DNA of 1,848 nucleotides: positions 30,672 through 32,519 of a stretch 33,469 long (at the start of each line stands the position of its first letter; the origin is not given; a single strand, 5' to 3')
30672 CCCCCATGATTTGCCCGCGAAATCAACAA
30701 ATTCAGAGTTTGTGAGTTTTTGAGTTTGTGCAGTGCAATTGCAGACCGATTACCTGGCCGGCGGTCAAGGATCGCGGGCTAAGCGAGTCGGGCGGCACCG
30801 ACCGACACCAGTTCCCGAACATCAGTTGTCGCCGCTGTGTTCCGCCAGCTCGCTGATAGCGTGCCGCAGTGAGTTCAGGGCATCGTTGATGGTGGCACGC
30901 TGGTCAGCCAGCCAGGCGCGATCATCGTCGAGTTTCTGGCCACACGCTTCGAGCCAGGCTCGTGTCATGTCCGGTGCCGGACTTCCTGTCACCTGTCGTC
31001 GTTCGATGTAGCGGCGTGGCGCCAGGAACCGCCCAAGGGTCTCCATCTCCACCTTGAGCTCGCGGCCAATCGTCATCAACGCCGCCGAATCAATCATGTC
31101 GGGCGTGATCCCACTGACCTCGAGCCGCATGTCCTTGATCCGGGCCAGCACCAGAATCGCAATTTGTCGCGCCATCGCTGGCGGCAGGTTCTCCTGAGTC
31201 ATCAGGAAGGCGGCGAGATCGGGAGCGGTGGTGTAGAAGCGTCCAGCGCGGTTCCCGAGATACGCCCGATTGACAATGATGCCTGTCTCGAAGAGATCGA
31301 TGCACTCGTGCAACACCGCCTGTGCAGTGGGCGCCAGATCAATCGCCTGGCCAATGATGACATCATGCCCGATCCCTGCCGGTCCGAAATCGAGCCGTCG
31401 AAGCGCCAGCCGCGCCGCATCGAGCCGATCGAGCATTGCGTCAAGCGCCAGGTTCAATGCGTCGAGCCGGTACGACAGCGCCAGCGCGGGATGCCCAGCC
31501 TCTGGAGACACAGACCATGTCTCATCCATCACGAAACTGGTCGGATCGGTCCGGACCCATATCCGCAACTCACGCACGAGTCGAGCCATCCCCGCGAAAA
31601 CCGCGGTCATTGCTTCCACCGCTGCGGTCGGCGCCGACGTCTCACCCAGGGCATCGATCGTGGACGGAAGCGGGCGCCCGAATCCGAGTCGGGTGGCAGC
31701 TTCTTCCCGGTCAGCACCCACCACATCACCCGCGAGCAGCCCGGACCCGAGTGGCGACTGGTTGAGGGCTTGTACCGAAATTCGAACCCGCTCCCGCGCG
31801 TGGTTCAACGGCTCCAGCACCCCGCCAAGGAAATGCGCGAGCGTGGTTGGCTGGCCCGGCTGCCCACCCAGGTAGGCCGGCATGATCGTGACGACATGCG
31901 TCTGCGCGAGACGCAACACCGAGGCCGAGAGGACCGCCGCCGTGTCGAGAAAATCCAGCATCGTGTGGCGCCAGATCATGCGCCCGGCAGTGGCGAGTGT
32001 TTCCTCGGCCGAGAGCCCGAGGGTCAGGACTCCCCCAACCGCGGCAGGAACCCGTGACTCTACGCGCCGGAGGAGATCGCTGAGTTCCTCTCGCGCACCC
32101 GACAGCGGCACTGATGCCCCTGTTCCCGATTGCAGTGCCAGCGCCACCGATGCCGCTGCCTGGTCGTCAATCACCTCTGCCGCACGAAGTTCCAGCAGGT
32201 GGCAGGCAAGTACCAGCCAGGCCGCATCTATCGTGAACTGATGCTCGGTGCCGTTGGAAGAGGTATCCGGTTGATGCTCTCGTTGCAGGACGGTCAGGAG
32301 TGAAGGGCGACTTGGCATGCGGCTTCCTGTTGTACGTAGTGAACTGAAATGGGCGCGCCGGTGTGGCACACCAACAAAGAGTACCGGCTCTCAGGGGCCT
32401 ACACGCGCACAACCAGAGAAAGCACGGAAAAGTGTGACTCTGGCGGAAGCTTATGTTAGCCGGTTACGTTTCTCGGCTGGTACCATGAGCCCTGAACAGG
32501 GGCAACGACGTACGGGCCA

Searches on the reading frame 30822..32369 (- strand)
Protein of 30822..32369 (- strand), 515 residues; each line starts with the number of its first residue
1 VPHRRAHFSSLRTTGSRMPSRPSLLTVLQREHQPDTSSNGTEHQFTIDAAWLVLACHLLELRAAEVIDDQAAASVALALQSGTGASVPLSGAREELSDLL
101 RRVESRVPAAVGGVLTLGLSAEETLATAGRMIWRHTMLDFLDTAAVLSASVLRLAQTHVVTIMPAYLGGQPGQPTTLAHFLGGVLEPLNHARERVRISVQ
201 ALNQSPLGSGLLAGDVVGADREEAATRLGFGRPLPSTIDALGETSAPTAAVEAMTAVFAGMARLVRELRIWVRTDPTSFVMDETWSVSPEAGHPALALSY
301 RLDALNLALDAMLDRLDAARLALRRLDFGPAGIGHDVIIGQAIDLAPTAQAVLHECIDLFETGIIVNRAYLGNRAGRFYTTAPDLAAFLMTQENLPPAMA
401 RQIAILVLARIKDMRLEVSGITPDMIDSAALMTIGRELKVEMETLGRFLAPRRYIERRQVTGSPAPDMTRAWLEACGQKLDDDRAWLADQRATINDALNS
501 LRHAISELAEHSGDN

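Call 72: search_protein_families(library=pfam, proteins=[window:30822-32369:-], max_evalue=0.00001)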
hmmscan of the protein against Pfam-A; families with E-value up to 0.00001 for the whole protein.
window:30822-32369:- (515 aa): 1 family
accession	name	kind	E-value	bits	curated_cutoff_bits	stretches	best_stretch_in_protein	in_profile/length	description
PF00206.25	Lyase_1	-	5.6e-16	59.3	27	1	108-280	98-277/312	Lyase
